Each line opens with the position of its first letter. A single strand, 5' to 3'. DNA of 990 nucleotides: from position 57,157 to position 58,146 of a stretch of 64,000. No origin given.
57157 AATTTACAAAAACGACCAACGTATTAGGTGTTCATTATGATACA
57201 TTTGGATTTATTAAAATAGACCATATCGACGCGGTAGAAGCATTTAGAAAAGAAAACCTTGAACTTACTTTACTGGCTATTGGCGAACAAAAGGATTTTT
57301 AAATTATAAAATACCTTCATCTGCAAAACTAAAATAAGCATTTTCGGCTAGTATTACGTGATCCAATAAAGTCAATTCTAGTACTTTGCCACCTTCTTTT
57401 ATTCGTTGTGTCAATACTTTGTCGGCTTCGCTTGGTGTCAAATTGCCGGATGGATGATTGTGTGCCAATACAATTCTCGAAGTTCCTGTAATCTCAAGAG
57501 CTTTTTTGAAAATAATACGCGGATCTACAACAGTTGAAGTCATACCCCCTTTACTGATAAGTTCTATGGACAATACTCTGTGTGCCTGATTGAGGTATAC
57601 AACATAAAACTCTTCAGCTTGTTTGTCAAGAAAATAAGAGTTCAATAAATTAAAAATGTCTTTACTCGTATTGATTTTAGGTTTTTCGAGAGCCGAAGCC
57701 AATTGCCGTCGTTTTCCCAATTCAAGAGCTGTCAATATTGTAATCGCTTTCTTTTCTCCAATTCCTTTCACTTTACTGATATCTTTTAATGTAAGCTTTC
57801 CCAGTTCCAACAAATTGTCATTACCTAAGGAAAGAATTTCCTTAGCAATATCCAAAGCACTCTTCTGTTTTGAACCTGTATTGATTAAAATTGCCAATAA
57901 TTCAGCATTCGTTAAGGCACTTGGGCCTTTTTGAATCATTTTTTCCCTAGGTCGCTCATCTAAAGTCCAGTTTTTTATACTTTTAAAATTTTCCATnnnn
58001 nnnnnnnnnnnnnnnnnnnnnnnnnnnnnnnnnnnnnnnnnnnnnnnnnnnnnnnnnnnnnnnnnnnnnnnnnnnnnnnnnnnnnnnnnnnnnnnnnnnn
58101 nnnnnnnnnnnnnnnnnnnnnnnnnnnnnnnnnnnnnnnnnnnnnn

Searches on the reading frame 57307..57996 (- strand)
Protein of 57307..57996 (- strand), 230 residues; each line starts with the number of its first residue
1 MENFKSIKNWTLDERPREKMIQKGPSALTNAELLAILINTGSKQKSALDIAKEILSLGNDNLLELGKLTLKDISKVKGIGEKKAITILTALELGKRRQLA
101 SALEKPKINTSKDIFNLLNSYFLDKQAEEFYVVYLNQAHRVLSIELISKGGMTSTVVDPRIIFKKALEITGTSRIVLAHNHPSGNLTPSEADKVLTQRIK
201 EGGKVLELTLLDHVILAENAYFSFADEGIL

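Call 54: search_protein_families(library=ncbifam, proteins=[window:57307-57996:-], max_evalue=0.001)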
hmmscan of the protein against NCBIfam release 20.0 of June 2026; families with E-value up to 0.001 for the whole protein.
window:57307-57996:- (230 aa): 2 families
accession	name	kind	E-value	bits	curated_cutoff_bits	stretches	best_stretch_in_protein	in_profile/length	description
NF000642.1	PRK00024.1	equivalog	1.3e-62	211.2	180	1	17-229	1-211/212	RadC family protein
TIGR00608.1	radc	subfamily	2.3e-60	204.1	133.85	1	15-230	1-218/218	RadC family protein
